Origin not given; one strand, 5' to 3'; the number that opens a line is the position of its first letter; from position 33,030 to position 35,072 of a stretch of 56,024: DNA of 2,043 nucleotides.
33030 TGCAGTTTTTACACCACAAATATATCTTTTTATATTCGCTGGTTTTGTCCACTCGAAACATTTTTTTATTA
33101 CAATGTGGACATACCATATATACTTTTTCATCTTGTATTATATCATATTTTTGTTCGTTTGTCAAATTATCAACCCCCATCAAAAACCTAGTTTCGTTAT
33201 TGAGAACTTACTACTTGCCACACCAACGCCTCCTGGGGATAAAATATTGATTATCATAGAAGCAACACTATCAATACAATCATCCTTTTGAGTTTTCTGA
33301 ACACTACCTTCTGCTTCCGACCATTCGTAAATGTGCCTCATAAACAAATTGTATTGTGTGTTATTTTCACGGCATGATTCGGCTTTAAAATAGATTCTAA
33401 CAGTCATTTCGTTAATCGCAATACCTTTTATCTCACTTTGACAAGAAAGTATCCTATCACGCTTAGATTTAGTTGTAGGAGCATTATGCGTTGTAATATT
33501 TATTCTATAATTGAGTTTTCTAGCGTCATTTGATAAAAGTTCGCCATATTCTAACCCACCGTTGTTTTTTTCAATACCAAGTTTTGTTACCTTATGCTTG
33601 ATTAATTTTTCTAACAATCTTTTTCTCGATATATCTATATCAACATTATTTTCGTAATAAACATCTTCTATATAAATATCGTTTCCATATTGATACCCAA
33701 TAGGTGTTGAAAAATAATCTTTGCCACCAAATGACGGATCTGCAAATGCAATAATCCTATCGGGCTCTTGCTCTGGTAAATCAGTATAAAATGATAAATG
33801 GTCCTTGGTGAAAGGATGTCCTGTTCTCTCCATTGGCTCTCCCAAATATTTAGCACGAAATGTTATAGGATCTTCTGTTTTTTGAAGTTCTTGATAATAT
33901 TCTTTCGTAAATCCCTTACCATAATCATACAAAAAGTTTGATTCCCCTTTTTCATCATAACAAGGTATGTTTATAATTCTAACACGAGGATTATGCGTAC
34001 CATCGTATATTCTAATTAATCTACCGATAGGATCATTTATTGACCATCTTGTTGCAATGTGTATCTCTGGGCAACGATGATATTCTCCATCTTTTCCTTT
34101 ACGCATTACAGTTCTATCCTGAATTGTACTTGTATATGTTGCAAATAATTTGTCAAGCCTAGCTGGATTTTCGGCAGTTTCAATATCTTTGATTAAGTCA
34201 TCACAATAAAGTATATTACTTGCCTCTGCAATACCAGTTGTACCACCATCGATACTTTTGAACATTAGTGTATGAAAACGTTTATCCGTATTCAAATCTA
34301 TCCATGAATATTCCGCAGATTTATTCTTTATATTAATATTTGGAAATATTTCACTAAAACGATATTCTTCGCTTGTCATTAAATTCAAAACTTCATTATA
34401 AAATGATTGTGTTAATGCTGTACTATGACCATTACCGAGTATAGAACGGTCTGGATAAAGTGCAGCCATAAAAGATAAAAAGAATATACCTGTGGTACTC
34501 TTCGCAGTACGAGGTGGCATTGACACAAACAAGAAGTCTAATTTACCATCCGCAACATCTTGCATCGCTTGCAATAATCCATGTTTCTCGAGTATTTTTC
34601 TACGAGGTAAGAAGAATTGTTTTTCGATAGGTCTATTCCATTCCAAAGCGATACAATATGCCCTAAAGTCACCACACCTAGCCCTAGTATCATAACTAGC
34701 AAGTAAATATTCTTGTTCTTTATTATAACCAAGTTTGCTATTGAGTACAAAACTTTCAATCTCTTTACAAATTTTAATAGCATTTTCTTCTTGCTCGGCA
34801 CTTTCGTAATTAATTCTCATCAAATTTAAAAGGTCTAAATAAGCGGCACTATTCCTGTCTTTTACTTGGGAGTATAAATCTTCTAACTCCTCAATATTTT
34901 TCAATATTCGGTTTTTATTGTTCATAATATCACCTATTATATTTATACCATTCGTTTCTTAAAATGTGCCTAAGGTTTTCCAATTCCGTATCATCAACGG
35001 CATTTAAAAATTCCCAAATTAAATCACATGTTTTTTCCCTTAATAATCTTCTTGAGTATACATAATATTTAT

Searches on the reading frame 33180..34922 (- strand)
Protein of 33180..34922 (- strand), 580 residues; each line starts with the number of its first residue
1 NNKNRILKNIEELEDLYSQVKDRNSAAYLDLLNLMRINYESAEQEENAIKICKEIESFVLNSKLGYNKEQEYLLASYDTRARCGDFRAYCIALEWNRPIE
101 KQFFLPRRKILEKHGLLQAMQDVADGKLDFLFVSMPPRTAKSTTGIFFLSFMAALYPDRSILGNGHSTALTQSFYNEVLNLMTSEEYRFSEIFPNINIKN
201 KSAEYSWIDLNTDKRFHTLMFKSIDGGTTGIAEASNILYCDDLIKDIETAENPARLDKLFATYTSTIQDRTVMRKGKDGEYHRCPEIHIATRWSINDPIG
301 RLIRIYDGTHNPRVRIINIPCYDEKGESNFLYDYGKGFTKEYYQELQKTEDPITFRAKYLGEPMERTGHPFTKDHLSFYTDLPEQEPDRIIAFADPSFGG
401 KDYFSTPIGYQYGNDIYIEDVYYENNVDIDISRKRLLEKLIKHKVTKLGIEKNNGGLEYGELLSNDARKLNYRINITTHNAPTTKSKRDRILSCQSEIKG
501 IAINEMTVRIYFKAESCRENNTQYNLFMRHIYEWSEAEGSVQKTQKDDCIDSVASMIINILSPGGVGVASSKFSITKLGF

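Call 44: search_protein_families(library=phrogs, proteins=[window:33180-34922:-], max_evalue=0.001)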
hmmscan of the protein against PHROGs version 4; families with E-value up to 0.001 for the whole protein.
window:33180-34922:- (580 aa): 4 families
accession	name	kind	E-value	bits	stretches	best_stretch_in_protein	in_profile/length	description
phrog_38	-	head and packaging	3.8e-48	165.7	1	69-567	260-710/760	terminase large subunit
phrog_30251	-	head and packaging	9.6e-21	74.7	1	118-498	45-414/799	terminase large subunit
phrog_4758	-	head and packaging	2.3e-16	60.9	1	85-326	22-240/243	terminase large subunit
phrog_5573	-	head and packaging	1.1e-08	35.8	1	310-499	8-188/250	terminase large subunit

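Call 74: search_dna_similar(query=window:33180-34922:-, collection=phages, mode=protein, max_rows=12, max_evalue=1e-10)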
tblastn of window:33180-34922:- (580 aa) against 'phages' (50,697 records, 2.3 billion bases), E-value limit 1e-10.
Records with a match: 38; places in all: 38; records where one place covers at least 80% of the query: 9.
Best place of each record, by identity: <60% 38.
By first word of the organism name: Streptococcus 10; Bacteriophage 8; Clostridium 5; Staphylococcus 4; Fusobacterium 2; Geobacillus 2; Eggerthella 1; Dulem 1; Terrisporobacter 1; Lysinibacillus 1; and 3 more.
By host as written in the record: - 10; Geobacillus kaustophilus ATCC 8005 2; Staphylococcus epidermidis LM1680 2; [Clostridium] innocuum 1; Eggerthella lenta DA753 1; Propithecus coquereli 1; Clostridium perfringens 1; Streptococcus suis SS12 1; and 19 more.
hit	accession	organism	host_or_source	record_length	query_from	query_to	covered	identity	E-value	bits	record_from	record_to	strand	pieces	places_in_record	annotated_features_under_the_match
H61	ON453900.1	Clostridium phage Maintenon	[Clostridium] innocuum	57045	85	566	83%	39.3%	4e-103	347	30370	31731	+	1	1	terminase large subunit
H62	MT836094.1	Bacteriophage sp.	human fecal samples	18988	86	572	84%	36.4%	7e-83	288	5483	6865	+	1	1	record has no annotation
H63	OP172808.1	Eggerthella phage EL753P1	Eggerthella lenta DA753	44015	29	556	91%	32.2%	3e-73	260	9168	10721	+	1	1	hypothetical protein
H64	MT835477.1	Bacteriophage sp.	human fecal samples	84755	35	563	91%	31.3%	5e-73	260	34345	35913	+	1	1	record has no annotation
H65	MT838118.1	Bacteriophage sp.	human fecal samples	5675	93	570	82%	33.6%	6e-75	265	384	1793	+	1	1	record has no annotation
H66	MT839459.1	Bacteriophage sp.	human fecal samples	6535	117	556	76%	36.0%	7e-79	277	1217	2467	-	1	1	record has no annotation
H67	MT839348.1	Bacteriophage sp.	human fecal samples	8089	121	556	75%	36.4%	8e-79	276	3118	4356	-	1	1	record has no annotation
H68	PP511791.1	Dulem virus 39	Propithecus coquereli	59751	54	560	87%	31.1%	3e-62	228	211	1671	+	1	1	terminase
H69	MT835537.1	Bacteriophage sp.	human fecal samples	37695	85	554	81%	31.2%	2e-57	214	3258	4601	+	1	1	record has no annotation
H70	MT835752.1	Bacteriophage sp.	human fecal samples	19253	85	499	72%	30.0%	2e-31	136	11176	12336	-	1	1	record has no annotation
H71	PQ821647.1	Clostridium phage HMD-PC1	Clostridium perfringens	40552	85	556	81%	25.1%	2e-16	89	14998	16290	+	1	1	terminase large subunit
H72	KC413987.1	Streptococcus phage phiSS12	Streptococcus suis SS12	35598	53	493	76%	26.2%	2e-19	99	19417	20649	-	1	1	putative phage terminase | putative HNH endonuclease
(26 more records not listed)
